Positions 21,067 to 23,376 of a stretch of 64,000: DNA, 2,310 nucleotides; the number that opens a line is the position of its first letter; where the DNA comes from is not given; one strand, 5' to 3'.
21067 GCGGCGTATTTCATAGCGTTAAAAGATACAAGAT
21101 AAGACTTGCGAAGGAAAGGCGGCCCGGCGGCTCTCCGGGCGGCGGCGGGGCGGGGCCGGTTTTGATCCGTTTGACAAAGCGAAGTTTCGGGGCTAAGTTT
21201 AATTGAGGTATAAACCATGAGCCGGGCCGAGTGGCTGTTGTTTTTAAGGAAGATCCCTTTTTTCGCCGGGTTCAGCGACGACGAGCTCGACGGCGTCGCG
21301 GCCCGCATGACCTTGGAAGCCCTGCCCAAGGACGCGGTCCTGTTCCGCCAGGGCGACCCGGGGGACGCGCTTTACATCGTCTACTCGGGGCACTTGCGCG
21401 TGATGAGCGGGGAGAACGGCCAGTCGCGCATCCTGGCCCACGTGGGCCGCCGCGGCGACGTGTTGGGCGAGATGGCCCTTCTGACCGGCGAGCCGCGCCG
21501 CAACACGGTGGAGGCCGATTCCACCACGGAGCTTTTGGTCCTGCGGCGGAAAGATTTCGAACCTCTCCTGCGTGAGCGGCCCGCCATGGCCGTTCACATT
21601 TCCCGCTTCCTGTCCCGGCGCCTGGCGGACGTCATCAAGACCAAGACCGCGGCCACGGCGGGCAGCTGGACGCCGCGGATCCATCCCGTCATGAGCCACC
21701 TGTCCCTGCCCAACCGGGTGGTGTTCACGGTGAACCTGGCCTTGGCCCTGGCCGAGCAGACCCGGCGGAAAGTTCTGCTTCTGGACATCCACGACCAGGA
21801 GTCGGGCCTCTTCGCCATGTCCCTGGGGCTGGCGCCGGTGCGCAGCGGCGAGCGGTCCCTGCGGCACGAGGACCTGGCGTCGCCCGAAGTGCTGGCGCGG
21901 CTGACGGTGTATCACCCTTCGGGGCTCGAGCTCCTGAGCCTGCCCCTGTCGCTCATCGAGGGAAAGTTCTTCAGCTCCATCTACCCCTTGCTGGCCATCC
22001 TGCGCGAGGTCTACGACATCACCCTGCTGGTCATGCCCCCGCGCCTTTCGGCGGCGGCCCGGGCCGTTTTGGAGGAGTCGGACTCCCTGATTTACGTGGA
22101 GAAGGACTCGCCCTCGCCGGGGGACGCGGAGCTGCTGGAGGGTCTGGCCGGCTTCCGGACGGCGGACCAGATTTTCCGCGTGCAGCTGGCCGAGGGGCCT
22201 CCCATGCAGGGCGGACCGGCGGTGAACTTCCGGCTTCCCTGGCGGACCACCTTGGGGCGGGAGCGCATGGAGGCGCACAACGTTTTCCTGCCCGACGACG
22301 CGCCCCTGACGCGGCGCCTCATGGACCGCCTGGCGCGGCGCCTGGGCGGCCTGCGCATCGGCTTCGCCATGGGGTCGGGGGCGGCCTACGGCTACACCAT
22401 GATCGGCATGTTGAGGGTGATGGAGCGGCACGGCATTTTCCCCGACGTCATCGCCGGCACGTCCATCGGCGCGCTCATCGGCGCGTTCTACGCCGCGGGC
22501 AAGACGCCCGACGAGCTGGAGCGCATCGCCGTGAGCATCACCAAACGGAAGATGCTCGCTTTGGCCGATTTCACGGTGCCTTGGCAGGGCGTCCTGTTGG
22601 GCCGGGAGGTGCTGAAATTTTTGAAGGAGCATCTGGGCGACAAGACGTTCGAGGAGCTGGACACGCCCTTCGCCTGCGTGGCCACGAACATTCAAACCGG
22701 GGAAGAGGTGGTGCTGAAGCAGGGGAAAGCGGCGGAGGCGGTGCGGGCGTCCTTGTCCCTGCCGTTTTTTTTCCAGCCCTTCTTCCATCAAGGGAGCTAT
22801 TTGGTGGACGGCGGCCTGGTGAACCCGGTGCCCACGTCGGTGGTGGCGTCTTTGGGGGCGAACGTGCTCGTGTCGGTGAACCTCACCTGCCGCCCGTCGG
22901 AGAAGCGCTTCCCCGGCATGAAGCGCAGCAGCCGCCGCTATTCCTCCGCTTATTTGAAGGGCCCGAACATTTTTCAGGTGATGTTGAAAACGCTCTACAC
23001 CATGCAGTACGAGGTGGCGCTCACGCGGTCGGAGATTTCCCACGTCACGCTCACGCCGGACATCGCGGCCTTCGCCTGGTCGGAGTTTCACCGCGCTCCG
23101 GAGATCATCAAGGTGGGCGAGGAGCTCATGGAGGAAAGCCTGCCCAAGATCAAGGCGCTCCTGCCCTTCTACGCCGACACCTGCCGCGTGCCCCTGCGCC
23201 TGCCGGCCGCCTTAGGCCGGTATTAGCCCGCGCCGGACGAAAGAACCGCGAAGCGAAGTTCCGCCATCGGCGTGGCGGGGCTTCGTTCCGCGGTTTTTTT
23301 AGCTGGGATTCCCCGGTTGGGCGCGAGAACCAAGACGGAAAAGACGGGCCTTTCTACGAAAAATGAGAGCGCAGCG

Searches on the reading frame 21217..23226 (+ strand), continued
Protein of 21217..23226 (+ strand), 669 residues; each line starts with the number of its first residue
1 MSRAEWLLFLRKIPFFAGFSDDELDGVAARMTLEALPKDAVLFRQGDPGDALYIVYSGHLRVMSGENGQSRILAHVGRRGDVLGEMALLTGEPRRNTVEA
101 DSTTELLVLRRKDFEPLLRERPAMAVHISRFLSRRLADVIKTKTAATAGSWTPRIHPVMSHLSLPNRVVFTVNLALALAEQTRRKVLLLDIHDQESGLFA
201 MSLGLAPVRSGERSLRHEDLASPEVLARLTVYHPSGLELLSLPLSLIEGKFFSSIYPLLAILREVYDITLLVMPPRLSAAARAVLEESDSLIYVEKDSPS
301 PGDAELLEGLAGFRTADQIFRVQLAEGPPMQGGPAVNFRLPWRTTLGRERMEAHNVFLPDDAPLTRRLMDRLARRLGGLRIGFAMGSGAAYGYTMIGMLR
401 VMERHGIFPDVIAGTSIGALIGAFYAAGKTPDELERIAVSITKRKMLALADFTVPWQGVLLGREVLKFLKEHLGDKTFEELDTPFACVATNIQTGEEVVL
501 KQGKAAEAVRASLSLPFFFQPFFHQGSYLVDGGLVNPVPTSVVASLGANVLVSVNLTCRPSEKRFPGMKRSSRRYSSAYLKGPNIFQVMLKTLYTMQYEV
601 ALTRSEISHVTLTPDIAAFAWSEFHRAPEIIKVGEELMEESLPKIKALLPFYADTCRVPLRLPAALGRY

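Call 22: find_encoding_contigs(protein=P0152, flank=7000, max_places=1)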
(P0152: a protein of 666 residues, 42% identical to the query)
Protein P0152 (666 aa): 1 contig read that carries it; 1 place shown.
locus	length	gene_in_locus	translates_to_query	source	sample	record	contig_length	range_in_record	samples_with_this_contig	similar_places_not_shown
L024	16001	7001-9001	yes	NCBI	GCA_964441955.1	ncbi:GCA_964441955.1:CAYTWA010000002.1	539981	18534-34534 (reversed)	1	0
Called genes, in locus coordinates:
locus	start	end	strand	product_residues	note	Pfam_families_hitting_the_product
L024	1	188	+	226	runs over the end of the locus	-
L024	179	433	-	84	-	-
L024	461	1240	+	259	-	PF01923:Cob_adeno_trans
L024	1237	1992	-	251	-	PF13230:GATase_4, PF13522:GATase_6 (weak)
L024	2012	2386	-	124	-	-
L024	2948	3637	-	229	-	PF11750:DUF3307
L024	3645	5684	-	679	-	PF05226:CHASE2, PF00211:Guanylate_cyc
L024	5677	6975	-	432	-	PF13393:tRNA-synt_His, PF00152:tRNA-synt_2 (faint), PF00587:tRNA-synt_2b, PF03129:HGTP_anticodon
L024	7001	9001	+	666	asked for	PF00027:cNMP_binding, PF01734:Patatin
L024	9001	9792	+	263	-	PF00512:HisKA, PF02518:HATPase_c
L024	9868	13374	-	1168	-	-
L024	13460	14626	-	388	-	PF00072:Response_reg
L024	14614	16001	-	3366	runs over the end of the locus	PF02518:HATPase_c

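Call 29: search_solved_structures(query=window:21217-23226:+, max_evalue=0.001)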
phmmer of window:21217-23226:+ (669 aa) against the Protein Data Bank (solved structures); distinct sequences matched with E-value up to 0.001: 139 (the best 60 are shown).
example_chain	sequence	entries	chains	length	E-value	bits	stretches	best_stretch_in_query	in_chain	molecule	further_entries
5fqu_A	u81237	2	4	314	1.8e-32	115.8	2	458-634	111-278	PATATIN-LIKE PROTEIN, PLPD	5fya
5j3u_A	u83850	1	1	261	2.4e-21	79.1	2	9-120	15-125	Protein Kinase A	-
9ya0_MA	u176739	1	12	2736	3.5e-19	71.9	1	8-116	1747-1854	PCR12, TGME49_219070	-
2pqq_A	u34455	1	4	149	5.3e-16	61.4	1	10-137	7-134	Putative transcriptional regulator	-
4ev0_A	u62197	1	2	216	1.7e-15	59.7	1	13-138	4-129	Transcription regulator, Crp family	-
7pza_A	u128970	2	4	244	1.1e-13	53.8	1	9-140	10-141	Putative cAMP-binding protein-catabolite gene activator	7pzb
6rsx_A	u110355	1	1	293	5e-13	51.6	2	3-119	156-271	Regulatory Subunit of Protein Kinase A (cAMP-dependent) from Euglena gracilis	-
5kbf_A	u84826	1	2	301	5.5e-13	51.4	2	39-118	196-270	CAMP-dependent protein kinase regulatory subunit, putative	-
3gyd_A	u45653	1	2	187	9.6e-13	50.6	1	7-127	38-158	Cyclic nucleotide-binding domain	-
7lz4_A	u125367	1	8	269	1.9e-12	49.7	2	40-118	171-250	cAMP-dependent protein kinase type I-alpha regulatory subunit, N-terminally processed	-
3j4q_B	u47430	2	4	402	5.4e-12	48.2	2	13-118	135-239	cAMP-dependent protein kinase type II-alpha regulatory subunit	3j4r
1ne4_A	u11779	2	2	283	5.8e-12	48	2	40-118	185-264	cAMP-dependent protein kinase type I-alpha regulatory chain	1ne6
1cx4_A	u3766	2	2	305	6e-12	48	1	8-122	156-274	CAMP-DEPENDENT PROTEIN KINASE REGULATORY SUBUNIT TYPE II BETA | cAMP-dependent protein kinase type II-beta regulatory subunit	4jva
5jr7_B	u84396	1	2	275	6.1e-12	48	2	40-118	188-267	cAMP-dependent protein kinase type I-alpha regulatory subunit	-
1rgs_A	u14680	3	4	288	6.1e-12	48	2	40-118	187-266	CAMP DEPENDENT PROTEIN KINASE | cAMP-dependent protein kinase type I-alpha regulatory chain | cAMP-dependent protein kinase type I-alpha regulatory subunit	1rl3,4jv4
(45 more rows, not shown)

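Call 39: find_related_loci(query=A2, collection=metagenome_contigs, flank=8000)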
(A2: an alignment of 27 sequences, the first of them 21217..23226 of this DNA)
Query A2 (669 aa) in metagenome_contigs; peptide patterns used: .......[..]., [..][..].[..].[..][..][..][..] (x = any residue, [..] = any of these).
600 stretches matched a pattern (row limit reached: there are more); 581 encode a relative of the query (tblastn E <= 1e-3); the best 80 are kept; 80 distinct loci.
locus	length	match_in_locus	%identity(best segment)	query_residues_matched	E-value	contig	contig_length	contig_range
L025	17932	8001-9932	57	5-661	0e+0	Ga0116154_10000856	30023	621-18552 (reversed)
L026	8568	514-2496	47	5-669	0e+0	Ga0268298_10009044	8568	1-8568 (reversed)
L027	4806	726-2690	42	3-660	1e-159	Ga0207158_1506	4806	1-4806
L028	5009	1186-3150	42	3-660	5e-154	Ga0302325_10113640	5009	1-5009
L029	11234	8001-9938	42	9-661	7e-145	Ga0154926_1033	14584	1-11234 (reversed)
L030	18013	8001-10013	39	6-656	9e-145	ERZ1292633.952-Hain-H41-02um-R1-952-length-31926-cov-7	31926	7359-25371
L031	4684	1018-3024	41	6-661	5e-142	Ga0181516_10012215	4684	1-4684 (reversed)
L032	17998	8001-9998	39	6-652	8e-138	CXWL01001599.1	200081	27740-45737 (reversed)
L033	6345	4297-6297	39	6-652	1e-136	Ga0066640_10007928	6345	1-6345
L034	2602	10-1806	40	79-662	1e-141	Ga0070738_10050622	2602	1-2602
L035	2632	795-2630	40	6-612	2e-134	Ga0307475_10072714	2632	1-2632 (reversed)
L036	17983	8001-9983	37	7-661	2e-122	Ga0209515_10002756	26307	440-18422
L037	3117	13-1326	47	224-660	1e-119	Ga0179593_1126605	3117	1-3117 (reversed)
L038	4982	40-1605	39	169-669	5e-113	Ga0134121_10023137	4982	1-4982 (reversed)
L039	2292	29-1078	45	338-669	1e-92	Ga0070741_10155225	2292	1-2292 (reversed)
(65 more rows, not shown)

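Call 52: predict_structure(alignment_id=A2)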
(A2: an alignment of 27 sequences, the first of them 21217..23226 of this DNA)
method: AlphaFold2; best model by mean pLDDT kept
length: 669 residues; sequences in the alignment: 27
mean_pLDDT: 82.2   pTM: 0.68
mean pLDDT of the five models: 82.2, 82.0, 79.2, 78.9, 78.0
residues with pLDDT >= 90: 222; 70-90: 344; 50-70: 68; < 50: 35
segments of 3 or more residues with pLDDT < 50: 141-149, 571-577, 652-669
pLDDT, mean of each block of 10 residues (from residue 1): 81 88 90 93 91 92 78 84 86 90 93 90 83 67 43 90 92 92 89 83 83 77 86 88 87 89 92 91 91 85 85 83 80 74 89 86 85 89 89 94 89 93 93 92 75 62 83 89 91 88 91 72 83 85 87 83 61 48 66 72 73 84 85 94 80 36 33
secondary structure, 60 per line:
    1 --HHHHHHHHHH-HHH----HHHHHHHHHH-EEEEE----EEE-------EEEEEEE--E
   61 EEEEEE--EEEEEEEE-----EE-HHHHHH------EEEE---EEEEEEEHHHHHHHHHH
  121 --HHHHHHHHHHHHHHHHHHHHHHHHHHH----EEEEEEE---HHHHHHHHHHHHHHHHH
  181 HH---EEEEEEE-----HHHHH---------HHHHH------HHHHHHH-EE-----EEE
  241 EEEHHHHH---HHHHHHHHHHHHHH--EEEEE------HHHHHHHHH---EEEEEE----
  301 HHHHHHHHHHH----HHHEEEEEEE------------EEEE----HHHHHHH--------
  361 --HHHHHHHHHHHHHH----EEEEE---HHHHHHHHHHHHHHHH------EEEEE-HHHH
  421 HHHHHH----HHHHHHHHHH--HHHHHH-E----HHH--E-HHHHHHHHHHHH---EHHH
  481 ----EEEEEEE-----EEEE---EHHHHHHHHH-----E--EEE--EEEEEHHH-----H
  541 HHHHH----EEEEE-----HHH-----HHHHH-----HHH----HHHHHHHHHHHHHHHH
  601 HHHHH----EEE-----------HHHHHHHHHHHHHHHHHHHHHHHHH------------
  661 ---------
elements in order: H3-12 H21-30 E32-36 E41-43 E51-57 E60-66 E69-76 H85-90 E97-100 E104-110 H111-120 H123-149 E154-160 H164-182 E186-192 H198-202 H212-216 H223-229 E238-243 H244-248 H252-265 E268-272 H279-287 E291-296 H301-311 E319-325 E338-341 H346-352 H363-376 E381-385 H389-404 E411-415 H417-426 H431-440 H443-448 H462-473 E485-491 E497-500 H505-513 E522-524 E527-531 H540-545 E550-554 H568-572 H585-605 E610-612 H624-648

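Call 55: fold_search(model_id=the predicted structure, library=pdb)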
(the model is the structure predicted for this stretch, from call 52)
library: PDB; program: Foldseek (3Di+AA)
matches with E <= 10: 1700; with E <= 0.001: 872
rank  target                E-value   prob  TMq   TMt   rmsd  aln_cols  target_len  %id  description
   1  5fya_A                1.1e-21  1.00  0.35  0.88   3.0       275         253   30  Cubic crystal of the native PlpD (released 2016-04-06)
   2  5fya_B                2.3e-20  1.00  0.34  0.86   3.5       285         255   29  Cubic crystal of the native PlpD (released 2016-04-06)
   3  5fqu_B                2.6e-20  1.00  0.34  0.89   2.6       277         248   28  Orthorhombic crystal structure of of PlpD (selenomethionine derivative) (released 2016-04-06)
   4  5fqu_A                3.6e-20  1.00  0.34  0.88   2.7       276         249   29  Orthorhombic crystal structure of of PlpD (selenomethionine derivative) (released 2016-04-06)
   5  2pqq_D                4.8e-13  1.00  0.19  0.82   4.1       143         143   33  Structural Genomics, the crystal structure of the N-terminal domain of a transcriptional regulator from Streptomyces c (released 2007-06-05)
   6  4ev0_D                7.9e-13  1.00  0.21  0.56  11.8       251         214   24  Crystal Structure of Thermus thermophilus Catabolite Activator Protein (released 2012-06-20)
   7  2pqq_C                1.2e-12  1.00  0.19  0.83   1.9       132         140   34  Structural Genomics, the crystal structure of the N-terminal domain of a transcriptional regulator from Streptomyces c (released 2007-06-05)
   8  2pqq_A                1.3e-12  1.00  0.19  0.79   2.3       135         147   33  Structural Genomics, the crystal structure of the N-terminal domain of a transcriptional regulator from Streptomyces c (released 2007-06-05)
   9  3d0s_B                1.6e-12  1.00  0.21  0.61  11.7       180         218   21  cAMP receptor protein from m.tuberculosis, cAMP-free form (released 2009-02-03)
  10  4byy_A                1.7e-12  1.00  0.21  0.58  10.4       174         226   22  Apo GlxR (released 2014-07-30)
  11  2pqq_B                2.0e-12  1.00  0.19  0.81   2.1       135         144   33  Structural Genomics, the crystal structure of the N-terminal domain of a transcriptional regulator from Streptomyces c (released 2007-06-05)
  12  4pkb                  3.9e-12  1.00  0.32  0.57   5.1       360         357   14  CRYSTAL STRUCTURE OF PATATIN-17 COMPLEXED WITH METHYL ARACHIDONYL FLUOROPHOSPHONATE (MAFP) (released 2014-10-01)
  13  4ev0_A                4.1e-12  1.00  0.19  0.54  12.1       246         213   24  Crystal Structure of Thermus thermophilus Catabolite Activator Protein (released 2012-06-20)
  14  1oxw_A                7.9e-12  1.00  0.32  0.56   5.8       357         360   15  The Crystal Structure of SeMet Patatin (released 2003-05-27)
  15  3r6s_C                8.3e-12  1.00  0.20  0.54  11.3       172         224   22  Crystal structure of GlxR transcription factor from Corynebacterium glutamicum with cAMP (released 2012-03-28)
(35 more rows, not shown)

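Call 70: search_protein_families(library=padloc, proteins=[L024:3645-5684:-], max_evalue=0.00001)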
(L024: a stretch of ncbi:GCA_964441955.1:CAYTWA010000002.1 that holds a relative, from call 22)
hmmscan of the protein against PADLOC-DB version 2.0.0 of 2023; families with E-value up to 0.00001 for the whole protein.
L024:3645-5684:- (679 aa): 11 families
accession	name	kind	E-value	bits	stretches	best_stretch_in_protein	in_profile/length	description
PDLC00734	PycC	-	1.1e-30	105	1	419-581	187-350/374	Pycsar cyclase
PDLC02367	PycC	-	1.5e-20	71.7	1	416-579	38-196/226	-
PDLC02370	PycC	-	4.2e-16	57.2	1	419-576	79-239/340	-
PDLC00765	PycC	-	1.3e-14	52.1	1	421-581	257-418/477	Pycsar cyclase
PDLC00766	PycC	-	1.4e-14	52.1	1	417-580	39-200/232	Pycsar cyclase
PDLC02368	PycC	-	7.6e-13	46.6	1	419-580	42-204/234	-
PDLC02366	PycC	-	3.1e-09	34.3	1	418-584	274-442/486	-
PDLC00764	PycC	-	3.3e-09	34.1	1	419-554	92-234/449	Pycsar cyclase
PDLC02369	PycC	-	8e-09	33.4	1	420-578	45-194/248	-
PDLC00767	PycC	-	8.9e-07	26.5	1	418-574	89-248/337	Pycsar cyclase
PDLC00763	PycC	-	9.1e-07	26.5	1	421-578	53-210/268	Pycsar cyclase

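Call 75: find_related_loci(query=A2, collection=viral_contigs, flank=5000)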
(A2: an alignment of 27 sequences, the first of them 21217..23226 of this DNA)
Query A2 (669 aa) in viral_contigs; peptide patterns used: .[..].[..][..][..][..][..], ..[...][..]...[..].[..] (x = any residue, [..] = any of these).
44 stretches matched a pattern; 6 encode a relative of the query (tblastn E <= 1e-3); 6 distinct loci.
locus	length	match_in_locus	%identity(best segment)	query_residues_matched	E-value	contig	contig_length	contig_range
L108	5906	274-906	34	380-560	6e-29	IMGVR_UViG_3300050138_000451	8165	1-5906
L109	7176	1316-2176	27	399-636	1e-24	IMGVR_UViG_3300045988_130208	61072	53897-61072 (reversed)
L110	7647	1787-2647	27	399-636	2e-23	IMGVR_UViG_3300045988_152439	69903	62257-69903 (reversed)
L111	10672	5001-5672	28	380-564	1e-22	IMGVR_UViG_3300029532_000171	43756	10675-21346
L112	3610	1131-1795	30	380-562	5e-13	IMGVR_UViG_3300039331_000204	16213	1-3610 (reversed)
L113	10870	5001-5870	29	381-650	2e-29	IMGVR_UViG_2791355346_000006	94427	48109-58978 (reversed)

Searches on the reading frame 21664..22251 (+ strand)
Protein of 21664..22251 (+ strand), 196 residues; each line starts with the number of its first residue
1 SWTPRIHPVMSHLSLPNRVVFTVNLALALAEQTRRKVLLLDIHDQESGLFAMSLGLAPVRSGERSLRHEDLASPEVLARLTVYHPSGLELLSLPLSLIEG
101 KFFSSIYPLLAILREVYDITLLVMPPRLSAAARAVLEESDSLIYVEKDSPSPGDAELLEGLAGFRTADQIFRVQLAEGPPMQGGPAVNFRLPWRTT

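Call 56: search_solved_structures(query=window:21664-22251:+, max_evalue=10, show_alignments=1)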
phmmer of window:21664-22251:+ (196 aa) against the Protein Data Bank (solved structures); distinct sequences matched with E-value up to 10: 2.
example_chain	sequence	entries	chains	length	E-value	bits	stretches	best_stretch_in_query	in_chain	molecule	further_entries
6z0p_A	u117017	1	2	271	0.11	15.5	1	20-172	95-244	BceF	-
5c82_A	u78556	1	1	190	0.56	13.2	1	150-175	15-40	Nourseothricin acetyltransferase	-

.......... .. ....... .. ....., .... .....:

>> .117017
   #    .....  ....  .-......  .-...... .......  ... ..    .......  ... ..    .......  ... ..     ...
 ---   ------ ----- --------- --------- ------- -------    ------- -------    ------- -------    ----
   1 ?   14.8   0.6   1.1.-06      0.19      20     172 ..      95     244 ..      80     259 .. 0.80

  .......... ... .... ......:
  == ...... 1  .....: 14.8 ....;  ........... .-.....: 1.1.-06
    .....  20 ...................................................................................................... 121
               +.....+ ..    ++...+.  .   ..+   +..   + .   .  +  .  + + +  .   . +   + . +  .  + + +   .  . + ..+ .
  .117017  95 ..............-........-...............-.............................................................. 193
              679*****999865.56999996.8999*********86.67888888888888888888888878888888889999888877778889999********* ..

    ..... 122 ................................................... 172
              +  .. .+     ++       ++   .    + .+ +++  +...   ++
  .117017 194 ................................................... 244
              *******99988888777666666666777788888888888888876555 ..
